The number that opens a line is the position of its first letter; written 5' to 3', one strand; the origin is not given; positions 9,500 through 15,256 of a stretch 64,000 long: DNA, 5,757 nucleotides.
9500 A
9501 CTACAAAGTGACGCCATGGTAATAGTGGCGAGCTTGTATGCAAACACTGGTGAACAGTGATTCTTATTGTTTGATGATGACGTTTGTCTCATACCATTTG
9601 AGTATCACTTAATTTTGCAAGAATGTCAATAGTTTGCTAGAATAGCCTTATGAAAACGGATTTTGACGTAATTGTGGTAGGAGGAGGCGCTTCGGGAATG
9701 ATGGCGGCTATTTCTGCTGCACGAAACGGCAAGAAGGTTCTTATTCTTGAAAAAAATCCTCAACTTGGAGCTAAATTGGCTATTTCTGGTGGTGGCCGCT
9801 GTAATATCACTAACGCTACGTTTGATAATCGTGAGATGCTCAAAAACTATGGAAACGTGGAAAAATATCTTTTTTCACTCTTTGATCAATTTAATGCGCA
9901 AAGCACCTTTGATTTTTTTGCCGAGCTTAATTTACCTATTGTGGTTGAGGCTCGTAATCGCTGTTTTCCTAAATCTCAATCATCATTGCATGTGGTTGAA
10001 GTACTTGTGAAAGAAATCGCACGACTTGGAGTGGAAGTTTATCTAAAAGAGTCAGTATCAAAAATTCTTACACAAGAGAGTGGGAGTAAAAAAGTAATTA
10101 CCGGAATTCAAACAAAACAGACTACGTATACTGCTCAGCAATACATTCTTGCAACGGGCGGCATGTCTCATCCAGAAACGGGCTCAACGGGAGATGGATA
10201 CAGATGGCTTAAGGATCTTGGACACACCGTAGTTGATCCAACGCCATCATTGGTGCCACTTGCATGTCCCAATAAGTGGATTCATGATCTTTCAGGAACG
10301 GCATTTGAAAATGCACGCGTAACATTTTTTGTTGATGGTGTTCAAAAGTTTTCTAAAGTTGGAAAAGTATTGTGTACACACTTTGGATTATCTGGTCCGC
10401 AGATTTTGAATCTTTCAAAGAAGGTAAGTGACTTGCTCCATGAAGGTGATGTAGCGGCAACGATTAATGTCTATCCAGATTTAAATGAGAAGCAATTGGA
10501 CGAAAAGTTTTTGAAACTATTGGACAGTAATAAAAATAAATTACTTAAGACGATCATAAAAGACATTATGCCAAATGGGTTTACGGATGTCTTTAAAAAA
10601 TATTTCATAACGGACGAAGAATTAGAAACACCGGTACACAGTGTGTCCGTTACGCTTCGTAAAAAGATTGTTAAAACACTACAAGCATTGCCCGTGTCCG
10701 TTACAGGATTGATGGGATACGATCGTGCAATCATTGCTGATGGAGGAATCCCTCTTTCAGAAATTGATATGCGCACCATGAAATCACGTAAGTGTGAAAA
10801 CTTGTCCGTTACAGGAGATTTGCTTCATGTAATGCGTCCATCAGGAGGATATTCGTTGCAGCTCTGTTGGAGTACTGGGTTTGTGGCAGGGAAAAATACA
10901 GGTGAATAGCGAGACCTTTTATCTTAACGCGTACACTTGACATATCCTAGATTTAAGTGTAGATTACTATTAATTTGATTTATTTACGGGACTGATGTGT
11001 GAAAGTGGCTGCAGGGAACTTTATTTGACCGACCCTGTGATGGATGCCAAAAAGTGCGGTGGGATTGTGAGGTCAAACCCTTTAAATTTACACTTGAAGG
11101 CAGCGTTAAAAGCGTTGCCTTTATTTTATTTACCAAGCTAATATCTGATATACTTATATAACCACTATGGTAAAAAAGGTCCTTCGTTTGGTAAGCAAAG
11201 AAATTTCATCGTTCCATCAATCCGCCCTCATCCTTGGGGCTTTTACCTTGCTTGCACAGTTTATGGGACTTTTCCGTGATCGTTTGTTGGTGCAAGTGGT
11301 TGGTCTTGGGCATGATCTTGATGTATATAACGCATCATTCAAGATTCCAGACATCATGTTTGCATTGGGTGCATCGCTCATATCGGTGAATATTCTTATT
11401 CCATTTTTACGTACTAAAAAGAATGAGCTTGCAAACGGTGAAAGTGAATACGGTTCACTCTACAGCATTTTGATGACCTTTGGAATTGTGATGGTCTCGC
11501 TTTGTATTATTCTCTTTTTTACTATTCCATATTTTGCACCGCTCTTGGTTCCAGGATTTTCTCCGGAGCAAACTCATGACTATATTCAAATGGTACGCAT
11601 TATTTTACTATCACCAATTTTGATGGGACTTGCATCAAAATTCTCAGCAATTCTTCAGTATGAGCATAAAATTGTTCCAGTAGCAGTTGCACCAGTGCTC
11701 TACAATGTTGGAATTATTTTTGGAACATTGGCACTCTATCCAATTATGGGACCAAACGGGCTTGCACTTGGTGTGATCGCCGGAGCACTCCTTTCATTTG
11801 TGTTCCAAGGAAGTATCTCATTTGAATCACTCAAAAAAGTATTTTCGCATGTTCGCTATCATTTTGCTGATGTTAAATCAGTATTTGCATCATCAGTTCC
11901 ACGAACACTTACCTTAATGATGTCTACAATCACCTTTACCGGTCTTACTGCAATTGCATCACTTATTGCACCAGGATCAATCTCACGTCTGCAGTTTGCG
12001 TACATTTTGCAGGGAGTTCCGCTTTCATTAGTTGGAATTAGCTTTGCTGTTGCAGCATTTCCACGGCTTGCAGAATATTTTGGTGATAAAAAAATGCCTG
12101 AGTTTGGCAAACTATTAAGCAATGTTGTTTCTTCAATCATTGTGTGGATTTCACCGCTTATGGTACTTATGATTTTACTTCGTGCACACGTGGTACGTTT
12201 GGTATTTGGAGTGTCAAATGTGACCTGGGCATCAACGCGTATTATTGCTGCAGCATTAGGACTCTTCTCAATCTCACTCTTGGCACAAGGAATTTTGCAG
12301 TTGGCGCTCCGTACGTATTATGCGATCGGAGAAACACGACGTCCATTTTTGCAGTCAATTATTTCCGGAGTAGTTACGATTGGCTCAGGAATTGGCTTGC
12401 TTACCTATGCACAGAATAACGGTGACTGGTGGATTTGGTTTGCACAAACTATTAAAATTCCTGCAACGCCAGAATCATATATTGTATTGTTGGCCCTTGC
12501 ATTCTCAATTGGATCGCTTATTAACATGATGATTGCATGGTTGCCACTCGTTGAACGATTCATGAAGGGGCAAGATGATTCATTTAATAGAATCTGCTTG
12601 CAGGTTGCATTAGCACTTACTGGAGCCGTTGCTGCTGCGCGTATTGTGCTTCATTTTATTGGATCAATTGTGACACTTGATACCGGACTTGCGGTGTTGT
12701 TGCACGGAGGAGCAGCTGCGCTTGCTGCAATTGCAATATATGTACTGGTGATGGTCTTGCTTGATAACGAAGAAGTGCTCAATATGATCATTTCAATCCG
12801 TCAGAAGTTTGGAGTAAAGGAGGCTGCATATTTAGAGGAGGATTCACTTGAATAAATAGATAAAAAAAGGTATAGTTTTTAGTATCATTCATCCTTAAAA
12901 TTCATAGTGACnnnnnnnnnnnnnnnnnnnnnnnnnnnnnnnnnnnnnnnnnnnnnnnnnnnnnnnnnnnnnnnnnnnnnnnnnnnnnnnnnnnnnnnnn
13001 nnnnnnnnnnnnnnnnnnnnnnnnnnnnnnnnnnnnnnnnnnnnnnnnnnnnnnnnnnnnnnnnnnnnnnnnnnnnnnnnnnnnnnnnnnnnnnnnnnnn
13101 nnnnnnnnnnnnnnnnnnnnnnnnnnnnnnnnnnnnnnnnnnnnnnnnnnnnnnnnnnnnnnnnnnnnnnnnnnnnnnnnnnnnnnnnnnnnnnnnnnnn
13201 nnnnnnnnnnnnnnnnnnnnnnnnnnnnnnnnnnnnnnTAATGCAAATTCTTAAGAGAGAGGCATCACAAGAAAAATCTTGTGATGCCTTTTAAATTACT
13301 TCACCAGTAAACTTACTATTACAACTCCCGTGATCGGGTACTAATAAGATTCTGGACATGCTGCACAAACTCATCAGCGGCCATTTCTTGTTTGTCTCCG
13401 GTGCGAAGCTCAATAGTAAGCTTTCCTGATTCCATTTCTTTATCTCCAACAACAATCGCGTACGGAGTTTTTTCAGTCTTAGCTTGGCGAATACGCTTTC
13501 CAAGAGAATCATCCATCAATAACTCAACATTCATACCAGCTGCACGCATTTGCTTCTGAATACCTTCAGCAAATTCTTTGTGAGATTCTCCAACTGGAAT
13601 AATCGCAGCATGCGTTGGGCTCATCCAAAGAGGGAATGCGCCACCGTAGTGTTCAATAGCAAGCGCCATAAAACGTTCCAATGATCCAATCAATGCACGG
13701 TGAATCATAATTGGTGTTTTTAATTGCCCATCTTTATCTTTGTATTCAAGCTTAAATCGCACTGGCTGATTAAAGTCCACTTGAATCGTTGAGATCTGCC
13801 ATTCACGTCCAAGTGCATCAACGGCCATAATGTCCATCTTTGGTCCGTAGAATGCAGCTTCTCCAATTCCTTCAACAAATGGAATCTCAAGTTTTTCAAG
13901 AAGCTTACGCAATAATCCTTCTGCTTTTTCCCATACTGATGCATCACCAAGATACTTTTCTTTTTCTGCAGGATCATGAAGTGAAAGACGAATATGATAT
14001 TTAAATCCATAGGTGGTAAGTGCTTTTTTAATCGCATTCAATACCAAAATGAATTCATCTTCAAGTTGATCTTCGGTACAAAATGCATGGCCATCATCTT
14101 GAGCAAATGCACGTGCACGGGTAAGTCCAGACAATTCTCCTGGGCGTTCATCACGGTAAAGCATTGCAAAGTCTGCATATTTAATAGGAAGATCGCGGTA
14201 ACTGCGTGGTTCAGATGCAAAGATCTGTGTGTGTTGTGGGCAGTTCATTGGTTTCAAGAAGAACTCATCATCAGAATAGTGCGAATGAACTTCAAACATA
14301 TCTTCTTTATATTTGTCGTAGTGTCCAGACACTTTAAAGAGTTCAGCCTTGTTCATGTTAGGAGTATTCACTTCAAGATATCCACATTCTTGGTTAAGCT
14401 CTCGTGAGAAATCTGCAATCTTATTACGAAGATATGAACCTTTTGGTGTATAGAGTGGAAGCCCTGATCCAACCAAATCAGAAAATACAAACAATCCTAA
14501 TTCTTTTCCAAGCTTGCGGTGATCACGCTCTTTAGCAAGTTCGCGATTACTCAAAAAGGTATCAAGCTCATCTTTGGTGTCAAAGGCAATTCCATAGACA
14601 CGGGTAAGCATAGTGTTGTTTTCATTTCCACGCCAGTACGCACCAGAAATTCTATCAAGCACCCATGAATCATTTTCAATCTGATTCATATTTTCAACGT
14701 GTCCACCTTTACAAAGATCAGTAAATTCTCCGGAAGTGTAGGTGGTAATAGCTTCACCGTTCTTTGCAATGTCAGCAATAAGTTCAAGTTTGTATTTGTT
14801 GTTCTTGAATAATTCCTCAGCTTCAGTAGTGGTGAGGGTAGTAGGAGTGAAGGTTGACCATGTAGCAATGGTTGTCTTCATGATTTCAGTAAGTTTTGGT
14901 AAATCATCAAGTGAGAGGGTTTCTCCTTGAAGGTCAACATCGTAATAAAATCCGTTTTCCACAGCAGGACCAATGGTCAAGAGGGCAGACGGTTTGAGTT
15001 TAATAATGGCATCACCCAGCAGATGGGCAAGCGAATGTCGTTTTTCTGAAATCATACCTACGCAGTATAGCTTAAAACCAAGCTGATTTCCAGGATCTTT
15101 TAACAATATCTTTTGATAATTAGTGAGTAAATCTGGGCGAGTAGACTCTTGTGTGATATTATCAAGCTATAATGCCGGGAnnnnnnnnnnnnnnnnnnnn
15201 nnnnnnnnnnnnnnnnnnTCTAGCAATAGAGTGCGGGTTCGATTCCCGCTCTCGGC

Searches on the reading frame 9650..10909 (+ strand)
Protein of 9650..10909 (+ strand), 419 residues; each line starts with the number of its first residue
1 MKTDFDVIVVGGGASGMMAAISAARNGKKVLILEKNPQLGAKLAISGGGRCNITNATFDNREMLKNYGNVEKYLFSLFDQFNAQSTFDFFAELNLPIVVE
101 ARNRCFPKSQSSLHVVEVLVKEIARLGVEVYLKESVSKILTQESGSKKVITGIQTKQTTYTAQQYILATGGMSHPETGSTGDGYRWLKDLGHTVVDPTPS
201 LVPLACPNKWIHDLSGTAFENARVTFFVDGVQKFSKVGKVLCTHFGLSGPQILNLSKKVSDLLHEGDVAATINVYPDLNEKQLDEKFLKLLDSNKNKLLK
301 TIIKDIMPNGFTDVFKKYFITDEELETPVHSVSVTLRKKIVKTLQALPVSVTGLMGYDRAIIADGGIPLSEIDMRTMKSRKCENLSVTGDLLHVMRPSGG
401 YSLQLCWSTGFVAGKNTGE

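Call 19: search_protein_families(library=pfam, proteins=[window:9650-10909:+], max_evalue=0.001)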
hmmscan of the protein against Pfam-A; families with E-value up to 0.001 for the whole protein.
window:9650-10909:+ (419 aa): 13 families
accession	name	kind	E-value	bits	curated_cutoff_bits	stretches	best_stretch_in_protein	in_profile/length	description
PF03486.20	HI0933_like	-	7.5e-74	248.7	50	1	6-415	2-243/244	HI0933-like protein Rossmann domain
PF22780.1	HI0933_like_1st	-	7e-29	101.2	27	1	199-362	2-165/165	HI0933-like protein barrel and H2TH domain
PF00890.30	FAD_binding_2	-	1.7e-16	60.9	20.4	1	6-54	1-49/414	FAD binding domain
PF12831.13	FAD_oxidored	-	4.5e-16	59.6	27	1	6-170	1-145/416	FAD dependent oxidoreductase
PF01266.30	DAO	-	4e-12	46.8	27.9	1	6-40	1-35/353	FAD dependent oxidoreductase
PF07992.20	Pyr_redox_2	-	2e-09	37.7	26.1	1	5-173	1-111/291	Pyridine nucleotide-disulphide oxidoreductase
PF13738.12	Pyr_redox_3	-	3.4e-08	33.5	30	0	8-41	1-34/305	Pyridine nucleotide-disulphide oxidoreductase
PF13450.12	NAD_binding_8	-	4.7e-08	33.6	21.9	1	9-42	1-34/68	NAD(P)-binding Rossmann-like domain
PF00070.33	Pyr_redox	-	7.2e-07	30.1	22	0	7-40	2-35/82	Pyridine nucleotide-disulphide oxidoreductase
PF01134.28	GIDA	-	1.6e-06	27.9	22.1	1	6-38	1-33/391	Glucose inhibited division protein A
PF01494.25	FAD_binding_3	-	6.9e-06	26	22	1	5-171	2-158/349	FAD binding domain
PF01946.23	Thi4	-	2.1e-05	24.3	26.2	1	5-42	18-56/235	Thi4 family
PF01262.27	AlaDh_PNT_C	-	0.00057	19.8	23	0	6-53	30-78/214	Alanine dehydrogenase/PNT, C-terminal domain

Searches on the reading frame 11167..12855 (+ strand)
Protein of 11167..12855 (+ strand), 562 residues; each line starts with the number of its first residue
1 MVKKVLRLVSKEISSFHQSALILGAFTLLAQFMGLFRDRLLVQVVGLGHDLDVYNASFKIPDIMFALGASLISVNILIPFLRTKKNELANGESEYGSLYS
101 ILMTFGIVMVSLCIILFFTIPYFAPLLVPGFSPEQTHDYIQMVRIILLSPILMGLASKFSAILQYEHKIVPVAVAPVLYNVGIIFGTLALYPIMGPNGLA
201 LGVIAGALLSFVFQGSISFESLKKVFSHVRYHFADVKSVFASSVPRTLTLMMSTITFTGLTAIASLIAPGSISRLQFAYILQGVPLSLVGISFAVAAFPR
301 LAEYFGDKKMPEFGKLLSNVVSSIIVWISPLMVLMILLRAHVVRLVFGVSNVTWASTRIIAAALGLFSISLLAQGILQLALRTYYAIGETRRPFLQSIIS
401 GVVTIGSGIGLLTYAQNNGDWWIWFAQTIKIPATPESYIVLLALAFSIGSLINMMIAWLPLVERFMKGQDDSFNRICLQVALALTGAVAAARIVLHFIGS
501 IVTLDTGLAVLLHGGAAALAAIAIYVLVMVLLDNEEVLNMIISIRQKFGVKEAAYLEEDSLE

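Call 7: search_protein_families(library=pfam, proteins=[window:11167-12855:+], max_evalue=0.00001)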
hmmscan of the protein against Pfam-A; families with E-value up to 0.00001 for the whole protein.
window:11167-12855:+ (562 aa): 1 family
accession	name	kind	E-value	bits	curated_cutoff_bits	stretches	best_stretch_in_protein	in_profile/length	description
PF03023.19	MurJ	-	7.2e-53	180.2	27.4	1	43-493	3-429/451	Lipid II flippase MurJ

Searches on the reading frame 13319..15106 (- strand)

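Call 7: search_protein_families(library=pfam, proteins=[window:13319-15106:-], max_evalue=0.00001)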
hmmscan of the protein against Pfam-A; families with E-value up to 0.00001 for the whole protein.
window:13319-15106:- (595 aa): 3 families
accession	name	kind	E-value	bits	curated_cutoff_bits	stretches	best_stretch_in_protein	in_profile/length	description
PF00587.30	tRNA-synt_2b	-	6.5e-48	163.6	29.3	1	278-487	7-179/179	tRNA synthetase class II core domain (G, H, P, S and T)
PF03129.25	HGTP_anticodon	-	1.3e-19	70.6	21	1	500-586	2-93/94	Anticodon binding domain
PF07973.19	tRNA_SAD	-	6.8e-07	29.6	24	1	120-171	1-44/44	Threonyl and Alanyl tRNA synthetase second additional domain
